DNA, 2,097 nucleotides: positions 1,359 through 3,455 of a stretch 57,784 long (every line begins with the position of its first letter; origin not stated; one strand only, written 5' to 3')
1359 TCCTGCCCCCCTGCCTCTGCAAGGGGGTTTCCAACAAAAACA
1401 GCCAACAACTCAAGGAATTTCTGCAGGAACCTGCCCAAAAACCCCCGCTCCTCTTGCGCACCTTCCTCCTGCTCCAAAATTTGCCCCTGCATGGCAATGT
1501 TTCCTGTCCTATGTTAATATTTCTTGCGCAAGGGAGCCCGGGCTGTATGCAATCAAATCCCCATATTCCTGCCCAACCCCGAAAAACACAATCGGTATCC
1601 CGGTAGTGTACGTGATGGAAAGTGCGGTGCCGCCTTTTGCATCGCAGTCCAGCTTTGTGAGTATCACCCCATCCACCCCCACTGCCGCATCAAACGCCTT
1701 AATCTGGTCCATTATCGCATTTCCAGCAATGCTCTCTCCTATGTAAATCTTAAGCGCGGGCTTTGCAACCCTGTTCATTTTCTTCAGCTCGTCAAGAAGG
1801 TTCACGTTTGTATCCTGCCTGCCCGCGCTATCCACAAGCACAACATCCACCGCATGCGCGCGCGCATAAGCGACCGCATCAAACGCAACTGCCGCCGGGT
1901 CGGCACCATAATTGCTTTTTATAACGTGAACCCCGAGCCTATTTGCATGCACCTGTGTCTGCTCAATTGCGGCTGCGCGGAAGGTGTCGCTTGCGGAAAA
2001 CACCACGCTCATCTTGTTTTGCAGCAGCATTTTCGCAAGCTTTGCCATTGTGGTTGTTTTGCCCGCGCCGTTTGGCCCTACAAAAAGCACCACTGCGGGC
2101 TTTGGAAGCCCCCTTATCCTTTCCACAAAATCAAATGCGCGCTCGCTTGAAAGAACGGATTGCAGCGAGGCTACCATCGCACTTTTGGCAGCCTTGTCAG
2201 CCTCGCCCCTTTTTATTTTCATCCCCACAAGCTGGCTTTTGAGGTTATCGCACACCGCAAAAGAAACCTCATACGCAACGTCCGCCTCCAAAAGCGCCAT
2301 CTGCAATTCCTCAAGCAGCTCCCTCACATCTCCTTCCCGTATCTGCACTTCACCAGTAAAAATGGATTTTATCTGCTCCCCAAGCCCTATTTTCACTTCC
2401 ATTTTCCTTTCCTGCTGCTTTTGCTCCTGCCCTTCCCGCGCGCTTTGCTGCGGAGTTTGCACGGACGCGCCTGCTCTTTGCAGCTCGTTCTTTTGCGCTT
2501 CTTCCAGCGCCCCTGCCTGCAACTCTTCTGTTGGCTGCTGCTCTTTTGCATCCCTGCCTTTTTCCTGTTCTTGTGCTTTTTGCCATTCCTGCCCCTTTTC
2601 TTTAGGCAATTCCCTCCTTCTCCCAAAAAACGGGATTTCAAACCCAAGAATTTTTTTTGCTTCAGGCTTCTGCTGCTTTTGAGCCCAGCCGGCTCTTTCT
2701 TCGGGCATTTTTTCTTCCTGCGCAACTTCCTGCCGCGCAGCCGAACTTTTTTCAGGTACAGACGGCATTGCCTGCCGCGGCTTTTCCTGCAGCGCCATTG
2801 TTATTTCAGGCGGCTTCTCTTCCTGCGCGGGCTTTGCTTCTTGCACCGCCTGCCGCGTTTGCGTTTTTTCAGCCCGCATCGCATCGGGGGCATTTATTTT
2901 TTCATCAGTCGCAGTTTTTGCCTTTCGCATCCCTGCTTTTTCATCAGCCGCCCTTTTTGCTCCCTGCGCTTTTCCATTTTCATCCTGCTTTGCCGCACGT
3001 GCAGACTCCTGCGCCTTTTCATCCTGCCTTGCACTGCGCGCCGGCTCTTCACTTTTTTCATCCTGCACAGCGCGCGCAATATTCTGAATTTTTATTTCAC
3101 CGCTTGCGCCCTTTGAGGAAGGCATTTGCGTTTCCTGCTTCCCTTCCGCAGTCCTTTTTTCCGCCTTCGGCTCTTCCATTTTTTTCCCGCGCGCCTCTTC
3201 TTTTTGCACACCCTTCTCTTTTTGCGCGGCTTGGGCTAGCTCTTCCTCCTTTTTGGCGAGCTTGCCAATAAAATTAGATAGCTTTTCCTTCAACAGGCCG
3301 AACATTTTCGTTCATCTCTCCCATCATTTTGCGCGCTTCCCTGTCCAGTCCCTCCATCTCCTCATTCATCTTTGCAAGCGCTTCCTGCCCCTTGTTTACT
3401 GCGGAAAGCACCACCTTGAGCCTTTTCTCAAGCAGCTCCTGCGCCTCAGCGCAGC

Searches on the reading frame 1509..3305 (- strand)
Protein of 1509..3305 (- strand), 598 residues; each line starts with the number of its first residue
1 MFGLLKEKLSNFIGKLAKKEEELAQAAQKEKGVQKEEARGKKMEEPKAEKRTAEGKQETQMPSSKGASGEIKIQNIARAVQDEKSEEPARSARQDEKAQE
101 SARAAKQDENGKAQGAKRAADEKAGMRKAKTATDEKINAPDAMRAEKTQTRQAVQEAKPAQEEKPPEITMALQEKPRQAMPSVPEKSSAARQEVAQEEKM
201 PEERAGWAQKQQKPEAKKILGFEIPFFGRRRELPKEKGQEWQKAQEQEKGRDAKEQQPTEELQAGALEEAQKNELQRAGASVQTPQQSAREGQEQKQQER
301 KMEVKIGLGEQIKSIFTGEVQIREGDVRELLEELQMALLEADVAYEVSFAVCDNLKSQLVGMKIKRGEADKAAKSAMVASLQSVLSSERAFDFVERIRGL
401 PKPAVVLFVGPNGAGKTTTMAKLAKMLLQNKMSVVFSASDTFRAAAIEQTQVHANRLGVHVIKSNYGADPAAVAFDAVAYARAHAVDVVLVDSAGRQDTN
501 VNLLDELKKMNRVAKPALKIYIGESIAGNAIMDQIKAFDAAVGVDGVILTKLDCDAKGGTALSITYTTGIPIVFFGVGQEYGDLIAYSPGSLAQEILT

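Call 85: search_protein_families(library=pfam, proteins=[window:1509-3305:-], max_evalue=0.0001)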
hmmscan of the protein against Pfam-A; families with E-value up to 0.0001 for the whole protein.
window:1509-3305:- (598 aa): 4 families
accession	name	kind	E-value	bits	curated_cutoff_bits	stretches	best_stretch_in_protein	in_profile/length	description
PF00448.28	SRP54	-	4.2e-67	226.1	22.7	1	403-597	1-195/196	SRP54-type protein, GTPase domain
PF02881.24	SRP54_N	-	2.1e-12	47.5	22.4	1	308-368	1-65/75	SRP54-type protein, helical bundle domain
PF13604.12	AAA_30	-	3.9e-06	27.2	27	1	404-500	19-103/191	AAA domain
PF13207.12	AAA_17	-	5.1e-05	24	27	1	409-522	1-108/136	AAA domain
